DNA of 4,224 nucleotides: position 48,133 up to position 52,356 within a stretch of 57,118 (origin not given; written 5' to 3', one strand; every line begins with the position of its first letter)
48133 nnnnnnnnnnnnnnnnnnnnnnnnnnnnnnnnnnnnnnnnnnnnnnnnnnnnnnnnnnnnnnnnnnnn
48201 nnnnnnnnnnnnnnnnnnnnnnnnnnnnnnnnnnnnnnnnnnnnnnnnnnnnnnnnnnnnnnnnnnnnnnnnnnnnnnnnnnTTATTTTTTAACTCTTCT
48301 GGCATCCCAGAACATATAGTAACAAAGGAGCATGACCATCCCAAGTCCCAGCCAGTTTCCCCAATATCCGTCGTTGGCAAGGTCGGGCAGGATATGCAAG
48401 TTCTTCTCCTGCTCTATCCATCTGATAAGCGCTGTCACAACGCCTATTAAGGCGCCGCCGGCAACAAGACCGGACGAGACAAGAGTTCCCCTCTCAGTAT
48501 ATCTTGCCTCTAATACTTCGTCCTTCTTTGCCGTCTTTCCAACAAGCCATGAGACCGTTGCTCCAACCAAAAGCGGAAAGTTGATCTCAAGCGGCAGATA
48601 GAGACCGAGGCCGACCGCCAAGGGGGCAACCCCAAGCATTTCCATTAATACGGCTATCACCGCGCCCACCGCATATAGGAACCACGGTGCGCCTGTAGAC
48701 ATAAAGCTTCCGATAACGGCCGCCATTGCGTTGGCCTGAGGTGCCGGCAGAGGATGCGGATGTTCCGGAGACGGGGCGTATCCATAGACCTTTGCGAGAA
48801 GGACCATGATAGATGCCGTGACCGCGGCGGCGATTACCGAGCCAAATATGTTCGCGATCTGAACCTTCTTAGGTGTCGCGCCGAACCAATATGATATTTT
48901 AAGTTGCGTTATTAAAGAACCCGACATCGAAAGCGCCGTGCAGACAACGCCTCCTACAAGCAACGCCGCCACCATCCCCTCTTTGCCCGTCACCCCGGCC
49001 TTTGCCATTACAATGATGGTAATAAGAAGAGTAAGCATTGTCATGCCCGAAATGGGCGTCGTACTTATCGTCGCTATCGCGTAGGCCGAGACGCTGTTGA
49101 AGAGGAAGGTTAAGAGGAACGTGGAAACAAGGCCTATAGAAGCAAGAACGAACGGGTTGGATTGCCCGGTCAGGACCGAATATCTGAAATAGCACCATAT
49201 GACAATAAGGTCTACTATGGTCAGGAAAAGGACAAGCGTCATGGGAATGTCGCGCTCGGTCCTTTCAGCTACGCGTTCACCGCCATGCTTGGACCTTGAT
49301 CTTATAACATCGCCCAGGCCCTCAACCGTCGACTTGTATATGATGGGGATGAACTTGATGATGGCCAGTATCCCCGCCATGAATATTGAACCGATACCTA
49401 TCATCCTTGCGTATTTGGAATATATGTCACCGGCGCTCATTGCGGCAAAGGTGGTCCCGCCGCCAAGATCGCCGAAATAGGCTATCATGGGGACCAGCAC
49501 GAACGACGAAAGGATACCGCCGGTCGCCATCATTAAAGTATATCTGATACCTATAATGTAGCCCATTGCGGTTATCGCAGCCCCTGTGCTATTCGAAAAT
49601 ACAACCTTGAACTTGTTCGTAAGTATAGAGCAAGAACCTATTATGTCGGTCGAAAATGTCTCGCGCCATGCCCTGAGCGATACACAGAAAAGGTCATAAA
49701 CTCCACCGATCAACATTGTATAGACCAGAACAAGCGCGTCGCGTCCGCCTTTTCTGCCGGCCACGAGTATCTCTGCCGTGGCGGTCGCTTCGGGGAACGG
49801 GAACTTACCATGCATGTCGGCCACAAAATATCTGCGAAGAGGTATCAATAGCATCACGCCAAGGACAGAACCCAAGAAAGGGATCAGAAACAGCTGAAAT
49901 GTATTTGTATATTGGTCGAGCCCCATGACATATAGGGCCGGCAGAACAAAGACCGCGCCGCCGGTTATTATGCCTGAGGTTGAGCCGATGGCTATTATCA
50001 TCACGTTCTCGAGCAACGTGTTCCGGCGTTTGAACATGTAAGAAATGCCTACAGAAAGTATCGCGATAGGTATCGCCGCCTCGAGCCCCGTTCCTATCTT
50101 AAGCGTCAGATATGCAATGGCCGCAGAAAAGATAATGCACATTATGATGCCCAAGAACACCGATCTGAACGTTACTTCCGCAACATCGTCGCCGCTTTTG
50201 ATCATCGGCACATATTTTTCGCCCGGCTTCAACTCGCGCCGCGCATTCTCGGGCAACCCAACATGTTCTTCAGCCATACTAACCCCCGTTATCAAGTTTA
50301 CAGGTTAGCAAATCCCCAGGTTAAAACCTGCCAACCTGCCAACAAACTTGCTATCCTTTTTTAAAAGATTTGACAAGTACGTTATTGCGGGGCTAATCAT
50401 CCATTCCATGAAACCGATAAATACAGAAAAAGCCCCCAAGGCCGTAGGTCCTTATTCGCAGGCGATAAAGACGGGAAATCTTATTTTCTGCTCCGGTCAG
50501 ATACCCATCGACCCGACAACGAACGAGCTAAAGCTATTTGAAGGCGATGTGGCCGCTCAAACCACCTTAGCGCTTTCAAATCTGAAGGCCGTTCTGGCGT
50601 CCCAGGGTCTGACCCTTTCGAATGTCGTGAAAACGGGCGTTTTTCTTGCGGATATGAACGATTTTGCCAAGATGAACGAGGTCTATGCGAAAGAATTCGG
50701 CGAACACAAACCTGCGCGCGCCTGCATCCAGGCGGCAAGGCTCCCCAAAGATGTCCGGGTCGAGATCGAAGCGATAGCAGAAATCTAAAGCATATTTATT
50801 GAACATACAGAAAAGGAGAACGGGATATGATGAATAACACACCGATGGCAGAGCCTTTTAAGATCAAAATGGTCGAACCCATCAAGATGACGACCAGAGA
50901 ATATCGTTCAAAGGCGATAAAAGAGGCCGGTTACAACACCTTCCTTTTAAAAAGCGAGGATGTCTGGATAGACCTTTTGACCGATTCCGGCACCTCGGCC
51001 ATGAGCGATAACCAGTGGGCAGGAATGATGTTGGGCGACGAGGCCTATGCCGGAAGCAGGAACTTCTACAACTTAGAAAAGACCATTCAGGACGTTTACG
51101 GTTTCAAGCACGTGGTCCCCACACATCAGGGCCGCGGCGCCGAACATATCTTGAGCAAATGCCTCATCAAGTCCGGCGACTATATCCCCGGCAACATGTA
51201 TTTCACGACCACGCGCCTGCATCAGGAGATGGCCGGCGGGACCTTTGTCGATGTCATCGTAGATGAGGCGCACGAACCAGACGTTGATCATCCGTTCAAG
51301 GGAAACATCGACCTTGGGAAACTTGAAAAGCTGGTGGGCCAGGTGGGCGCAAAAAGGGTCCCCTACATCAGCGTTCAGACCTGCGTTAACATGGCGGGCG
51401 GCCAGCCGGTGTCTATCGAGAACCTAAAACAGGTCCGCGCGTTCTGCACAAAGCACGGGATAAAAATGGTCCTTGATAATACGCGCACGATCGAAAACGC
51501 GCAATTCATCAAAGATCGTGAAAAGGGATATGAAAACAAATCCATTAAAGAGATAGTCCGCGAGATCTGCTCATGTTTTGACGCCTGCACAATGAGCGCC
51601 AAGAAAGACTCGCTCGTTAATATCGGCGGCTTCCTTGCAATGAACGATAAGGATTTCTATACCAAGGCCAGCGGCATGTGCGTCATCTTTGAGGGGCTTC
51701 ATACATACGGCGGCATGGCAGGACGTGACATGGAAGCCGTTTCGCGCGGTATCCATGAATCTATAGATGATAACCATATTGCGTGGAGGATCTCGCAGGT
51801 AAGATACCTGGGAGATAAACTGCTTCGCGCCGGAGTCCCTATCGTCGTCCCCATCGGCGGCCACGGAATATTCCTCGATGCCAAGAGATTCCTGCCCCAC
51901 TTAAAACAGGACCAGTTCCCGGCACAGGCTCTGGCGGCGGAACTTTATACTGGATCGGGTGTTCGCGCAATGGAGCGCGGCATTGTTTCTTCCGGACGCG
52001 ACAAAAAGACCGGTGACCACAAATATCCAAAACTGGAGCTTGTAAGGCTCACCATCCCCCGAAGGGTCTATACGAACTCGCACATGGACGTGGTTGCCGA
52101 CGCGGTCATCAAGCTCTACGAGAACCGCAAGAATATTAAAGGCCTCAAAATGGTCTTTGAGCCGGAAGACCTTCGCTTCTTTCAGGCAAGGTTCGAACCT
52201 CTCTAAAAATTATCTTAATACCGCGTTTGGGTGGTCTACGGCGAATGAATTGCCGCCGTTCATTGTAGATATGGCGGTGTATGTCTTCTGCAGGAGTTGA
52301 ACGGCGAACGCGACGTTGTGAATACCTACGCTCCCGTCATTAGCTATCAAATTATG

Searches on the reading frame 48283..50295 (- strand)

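Call 76: search_protein_families(library=pfam, proteins=[window:48283-50295:-], max_evalue=0.001)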
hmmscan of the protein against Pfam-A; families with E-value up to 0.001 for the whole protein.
window:48283-50295:- (670 aa): 1 family
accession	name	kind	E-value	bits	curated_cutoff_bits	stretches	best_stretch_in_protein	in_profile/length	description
PF03169.20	OPT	-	2.8e-83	281.1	25.8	1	40-623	1-621/623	OPT oligopeptide transporter protein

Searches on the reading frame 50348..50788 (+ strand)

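Call 76: search_protein_families(library=pfam, proteins=[window:50348-50788:+], max_evalue=0.001)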
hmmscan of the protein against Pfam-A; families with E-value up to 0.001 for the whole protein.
window:50348-50788:+ (146 aa): 1 family
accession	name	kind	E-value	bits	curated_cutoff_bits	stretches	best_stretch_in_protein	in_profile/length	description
PF01042.26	Ribonuc_L-PSP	-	1.3e-45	154.7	27.3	1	26-145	1-120/121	Endoribonuclease L-PSP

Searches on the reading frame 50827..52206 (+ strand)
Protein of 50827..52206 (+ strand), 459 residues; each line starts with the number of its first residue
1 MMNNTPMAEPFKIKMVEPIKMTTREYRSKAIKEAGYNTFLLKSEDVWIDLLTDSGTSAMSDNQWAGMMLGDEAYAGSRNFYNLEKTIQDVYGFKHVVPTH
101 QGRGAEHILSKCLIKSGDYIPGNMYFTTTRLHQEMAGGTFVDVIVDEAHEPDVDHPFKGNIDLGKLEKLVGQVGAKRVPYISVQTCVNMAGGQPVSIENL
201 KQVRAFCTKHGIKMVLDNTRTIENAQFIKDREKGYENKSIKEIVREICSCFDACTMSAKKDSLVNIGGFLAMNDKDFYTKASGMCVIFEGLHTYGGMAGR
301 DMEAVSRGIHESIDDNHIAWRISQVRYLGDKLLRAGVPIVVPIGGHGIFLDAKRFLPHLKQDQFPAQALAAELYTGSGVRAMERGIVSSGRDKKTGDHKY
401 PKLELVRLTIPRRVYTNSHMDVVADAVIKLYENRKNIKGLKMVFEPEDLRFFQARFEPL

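Call 76: search_protein_families(library=pfam, proteins=[window:50827-52206:+], max_evalue=0.001)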
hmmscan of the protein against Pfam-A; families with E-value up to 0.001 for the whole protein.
window:50827-52206:+ (459 aa): 1 family
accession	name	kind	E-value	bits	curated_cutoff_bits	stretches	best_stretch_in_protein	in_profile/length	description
PF01212.27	Beta_elim_lyase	-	5.3e-84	282.4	27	1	49-425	1-287/288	Beta-eliminating lyase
